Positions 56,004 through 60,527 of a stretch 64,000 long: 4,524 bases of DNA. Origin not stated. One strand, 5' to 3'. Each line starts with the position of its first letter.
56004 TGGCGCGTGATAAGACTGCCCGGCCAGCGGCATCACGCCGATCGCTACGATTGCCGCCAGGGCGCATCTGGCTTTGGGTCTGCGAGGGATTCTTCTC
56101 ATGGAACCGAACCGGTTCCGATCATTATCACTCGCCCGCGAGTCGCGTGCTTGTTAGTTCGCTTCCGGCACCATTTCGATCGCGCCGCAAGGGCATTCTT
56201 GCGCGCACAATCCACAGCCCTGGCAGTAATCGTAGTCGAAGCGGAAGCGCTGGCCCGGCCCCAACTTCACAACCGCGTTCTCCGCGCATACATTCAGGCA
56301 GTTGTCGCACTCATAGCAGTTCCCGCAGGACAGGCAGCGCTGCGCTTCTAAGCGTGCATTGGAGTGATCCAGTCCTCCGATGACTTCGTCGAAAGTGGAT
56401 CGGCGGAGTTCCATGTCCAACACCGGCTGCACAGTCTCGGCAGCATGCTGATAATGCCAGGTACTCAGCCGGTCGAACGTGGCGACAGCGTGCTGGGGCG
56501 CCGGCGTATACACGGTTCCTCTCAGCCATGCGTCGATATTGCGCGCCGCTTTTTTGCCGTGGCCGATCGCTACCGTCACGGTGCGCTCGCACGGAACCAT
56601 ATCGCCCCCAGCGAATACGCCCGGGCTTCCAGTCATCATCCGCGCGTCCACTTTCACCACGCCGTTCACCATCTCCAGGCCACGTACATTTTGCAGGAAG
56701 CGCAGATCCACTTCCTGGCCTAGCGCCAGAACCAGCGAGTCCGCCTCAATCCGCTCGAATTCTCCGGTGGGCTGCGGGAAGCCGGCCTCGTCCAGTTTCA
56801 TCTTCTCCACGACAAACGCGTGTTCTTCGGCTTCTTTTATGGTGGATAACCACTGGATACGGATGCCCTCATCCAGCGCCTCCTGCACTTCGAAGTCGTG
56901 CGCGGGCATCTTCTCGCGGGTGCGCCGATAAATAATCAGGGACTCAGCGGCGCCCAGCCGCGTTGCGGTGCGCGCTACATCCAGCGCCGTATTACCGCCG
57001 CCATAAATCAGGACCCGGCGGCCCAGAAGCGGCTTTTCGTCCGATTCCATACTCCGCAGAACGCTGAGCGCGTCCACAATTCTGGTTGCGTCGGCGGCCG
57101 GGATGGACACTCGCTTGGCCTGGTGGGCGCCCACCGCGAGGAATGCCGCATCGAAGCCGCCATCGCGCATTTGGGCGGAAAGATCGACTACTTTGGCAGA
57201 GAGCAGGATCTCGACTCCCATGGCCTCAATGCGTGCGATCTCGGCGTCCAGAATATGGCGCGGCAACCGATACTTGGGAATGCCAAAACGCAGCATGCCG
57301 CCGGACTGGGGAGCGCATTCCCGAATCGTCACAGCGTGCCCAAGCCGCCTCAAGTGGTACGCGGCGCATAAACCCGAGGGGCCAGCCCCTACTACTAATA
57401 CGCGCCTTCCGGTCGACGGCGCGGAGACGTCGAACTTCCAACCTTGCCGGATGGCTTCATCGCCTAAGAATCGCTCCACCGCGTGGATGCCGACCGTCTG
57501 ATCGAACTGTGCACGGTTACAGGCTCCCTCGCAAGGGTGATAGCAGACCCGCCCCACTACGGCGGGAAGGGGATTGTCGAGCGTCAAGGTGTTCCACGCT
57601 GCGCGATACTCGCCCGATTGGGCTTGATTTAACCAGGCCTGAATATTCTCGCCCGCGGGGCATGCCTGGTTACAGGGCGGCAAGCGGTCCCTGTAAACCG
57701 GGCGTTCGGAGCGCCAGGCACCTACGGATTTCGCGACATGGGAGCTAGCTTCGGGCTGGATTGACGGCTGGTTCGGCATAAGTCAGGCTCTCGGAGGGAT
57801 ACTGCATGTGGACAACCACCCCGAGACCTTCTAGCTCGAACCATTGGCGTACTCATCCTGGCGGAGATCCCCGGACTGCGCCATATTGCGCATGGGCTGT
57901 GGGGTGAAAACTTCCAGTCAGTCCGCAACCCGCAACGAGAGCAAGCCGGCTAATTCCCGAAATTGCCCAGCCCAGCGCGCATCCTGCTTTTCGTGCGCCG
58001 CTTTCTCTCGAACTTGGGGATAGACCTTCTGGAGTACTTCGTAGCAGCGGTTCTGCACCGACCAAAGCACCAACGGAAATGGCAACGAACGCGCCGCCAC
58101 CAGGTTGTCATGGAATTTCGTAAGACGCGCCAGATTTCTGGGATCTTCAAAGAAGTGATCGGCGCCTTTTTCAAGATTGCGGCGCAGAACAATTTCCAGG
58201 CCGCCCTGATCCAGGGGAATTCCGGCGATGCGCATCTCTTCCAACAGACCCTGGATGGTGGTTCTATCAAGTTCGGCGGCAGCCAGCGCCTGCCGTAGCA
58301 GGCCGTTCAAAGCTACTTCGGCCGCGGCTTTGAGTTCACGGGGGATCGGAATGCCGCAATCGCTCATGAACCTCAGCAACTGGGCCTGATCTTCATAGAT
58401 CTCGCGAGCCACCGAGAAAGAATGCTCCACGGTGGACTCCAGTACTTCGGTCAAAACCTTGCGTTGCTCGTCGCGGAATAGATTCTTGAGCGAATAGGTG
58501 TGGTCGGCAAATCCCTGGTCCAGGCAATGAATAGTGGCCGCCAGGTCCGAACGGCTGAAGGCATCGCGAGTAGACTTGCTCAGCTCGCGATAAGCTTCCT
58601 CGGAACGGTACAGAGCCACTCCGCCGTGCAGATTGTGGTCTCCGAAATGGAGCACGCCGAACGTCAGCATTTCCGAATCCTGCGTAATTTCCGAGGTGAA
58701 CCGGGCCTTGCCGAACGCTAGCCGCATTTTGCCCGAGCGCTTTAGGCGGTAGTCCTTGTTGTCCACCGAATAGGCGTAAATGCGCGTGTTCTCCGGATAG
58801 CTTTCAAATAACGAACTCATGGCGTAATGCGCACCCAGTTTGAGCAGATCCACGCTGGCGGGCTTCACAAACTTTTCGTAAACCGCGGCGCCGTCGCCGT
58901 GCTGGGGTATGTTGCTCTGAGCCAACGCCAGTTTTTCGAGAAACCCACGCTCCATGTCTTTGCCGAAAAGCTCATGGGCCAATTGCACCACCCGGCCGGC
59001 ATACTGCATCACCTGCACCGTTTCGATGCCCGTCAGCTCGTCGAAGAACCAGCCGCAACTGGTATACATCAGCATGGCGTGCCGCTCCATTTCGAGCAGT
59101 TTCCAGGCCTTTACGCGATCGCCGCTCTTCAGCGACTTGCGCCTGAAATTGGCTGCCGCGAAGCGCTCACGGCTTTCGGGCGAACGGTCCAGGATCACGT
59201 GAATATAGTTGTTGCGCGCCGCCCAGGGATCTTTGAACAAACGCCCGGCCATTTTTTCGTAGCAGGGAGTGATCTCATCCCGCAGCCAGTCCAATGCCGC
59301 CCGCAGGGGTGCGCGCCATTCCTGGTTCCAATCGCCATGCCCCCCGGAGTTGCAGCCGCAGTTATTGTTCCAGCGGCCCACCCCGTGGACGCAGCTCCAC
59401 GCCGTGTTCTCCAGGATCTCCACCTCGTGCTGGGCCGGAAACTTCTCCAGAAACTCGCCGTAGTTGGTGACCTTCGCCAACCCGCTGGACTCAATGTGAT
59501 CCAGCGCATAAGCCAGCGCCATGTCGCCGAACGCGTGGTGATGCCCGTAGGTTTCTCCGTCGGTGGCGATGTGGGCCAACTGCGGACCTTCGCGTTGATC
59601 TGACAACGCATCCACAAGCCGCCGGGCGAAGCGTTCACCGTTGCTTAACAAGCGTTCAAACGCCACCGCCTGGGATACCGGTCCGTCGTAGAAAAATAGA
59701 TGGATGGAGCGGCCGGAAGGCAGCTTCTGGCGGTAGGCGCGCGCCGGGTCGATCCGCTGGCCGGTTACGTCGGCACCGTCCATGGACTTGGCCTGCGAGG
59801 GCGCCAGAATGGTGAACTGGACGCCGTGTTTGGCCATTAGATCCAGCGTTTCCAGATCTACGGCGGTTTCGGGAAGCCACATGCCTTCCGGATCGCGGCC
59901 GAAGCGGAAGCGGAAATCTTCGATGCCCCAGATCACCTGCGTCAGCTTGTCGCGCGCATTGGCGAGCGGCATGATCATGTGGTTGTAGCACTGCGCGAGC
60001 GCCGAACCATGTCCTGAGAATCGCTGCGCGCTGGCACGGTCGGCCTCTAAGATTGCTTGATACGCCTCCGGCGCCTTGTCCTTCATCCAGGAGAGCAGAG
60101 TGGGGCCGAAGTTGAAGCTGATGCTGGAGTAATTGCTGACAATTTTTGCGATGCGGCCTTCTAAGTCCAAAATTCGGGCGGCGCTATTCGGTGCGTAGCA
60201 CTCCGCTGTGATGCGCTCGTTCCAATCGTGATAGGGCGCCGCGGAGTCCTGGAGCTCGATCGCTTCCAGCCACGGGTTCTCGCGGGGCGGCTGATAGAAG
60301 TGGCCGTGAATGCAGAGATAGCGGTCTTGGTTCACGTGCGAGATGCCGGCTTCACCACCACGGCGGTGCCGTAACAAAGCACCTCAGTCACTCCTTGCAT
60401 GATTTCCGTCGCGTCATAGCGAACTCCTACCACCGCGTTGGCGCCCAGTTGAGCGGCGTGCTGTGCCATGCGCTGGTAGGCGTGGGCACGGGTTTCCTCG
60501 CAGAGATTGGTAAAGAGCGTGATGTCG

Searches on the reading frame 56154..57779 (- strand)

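Call 20: search_protein_families(library=pfam, proteins=[window:56154-57779:-], max_evalue=0.001)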
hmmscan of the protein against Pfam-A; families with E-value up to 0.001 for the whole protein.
window:56154-57779:- (541 aa): 17 families
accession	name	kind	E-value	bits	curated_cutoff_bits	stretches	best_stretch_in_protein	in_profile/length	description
PF07992.20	Pyr_redox_2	-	3.2e-32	112.6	26.1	1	126-408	2-291/291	Pyridine nucleotide-disulphide oxidoreductase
PF14691.11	Fer4_20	-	1e-19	70.9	25.8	1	34-113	30-112/113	Dihydroprymidine dehydrogenase domain II, 4Fe-4S cluster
PF00070.33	Pyr_redox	-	1e-10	42.4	22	0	255-322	1-71/82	Pyridine nucleotide-disulphide oxidoreductase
PF13738.12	Pyr_redox_3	-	2.4e-09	37.3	30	1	240-392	151-305/305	Pyridine nucleotide-disulphide oxidoreductase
PF13450.12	NAD_binding_8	-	9.2e-07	29.5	21.9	1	129-163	1-35/68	NAD(P)-binding Rossmann-like domain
PF12838.12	Fer4_7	-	9.7e-07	29.6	27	1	487-533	1-52/52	4Fe-4S dicluster domain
PF00037.32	Fer4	-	1.5e-06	28.2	21.1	1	514-535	3-24/24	4Fe-4S binding domain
PF01266.30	DAO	-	5.1e-06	26.7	27.9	1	126-157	1-32/353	FAD dependent oxidoreductase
PF14697.11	Fer4_21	-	1.5e-05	25.4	35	1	487-536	7-59/59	4Fe-4S dicluster domain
PF12831.13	FAD_oxidored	-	1.9e-05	24.6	27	1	127-163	2-38/416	FAD dependent oxidoreductase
PF13237.11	Fer4_10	-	2.7e-05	24.4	25.5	0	487-530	8-53/53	4Fe-4S dicluster domain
PF12837.12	Fer4_6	-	4.2e-05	23.7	25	1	512-534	2-24/24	4Fe-4S binding domain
PF01262.27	AlaDh_PNT_C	-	0.00014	21.8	23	0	126-157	30-61/214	Alanine dehydrogenase/PNT, C-terminal domain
PF13187.11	Fer4_9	-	0.00019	21.9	27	1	487-534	1-52/52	4Fe-4S dicluster domain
PF03486.20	HI0933_like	-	0.00065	19.7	50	0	126-160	2-36/244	HI0933-like protein Rossmann domain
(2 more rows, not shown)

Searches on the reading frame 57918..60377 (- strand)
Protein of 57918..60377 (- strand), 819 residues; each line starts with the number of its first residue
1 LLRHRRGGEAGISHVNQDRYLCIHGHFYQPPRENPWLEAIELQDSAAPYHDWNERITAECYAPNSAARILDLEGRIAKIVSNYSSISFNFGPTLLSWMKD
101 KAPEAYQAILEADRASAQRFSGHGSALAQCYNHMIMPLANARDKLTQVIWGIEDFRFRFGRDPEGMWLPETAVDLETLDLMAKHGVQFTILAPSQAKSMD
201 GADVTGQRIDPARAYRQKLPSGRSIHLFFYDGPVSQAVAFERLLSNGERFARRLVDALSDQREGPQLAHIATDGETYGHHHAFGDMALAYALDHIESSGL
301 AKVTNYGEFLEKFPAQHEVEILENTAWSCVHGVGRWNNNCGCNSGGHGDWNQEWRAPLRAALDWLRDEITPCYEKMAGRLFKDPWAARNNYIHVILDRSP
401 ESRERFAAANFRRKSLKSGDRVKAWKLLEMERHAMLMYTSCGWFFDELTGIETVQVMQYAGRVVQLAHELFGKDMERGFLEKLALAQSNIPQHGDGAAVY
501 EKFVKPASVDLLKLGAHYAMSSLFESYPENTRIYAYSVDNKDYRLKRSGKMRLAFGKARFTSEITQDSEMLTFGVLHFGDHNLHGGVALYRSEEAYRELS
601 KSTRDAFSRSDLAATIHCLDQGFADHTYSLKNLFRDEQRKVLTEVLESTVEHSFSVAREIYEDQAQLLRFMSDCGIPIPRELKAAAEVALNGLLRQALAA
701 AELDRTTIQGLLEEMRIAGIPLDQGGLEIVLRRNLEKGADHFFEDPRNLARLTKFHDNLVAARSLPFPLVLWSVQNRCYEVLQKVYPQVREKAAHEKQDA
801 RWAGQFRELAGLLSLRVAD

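Call 20: search_protein_families(library=pfam, proteins=[window:57918-60377:-], max_evalue=0.001)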
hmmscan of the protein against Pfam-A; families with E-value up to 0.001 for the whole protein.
window:57918-60377:- (819 aa): 2 families
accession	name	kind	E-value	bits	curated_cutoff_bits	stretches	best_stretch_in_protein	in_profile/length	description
PF12055.13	DUF3536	-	3e-119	398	25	1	350-634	1-284/284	Domain of unknown function (DUF3536)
PF03065.20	Glyco_hydro_57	-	1.3e-18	67.8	21.2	1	120-319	99-288/291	Glycosyl hydrolase family 57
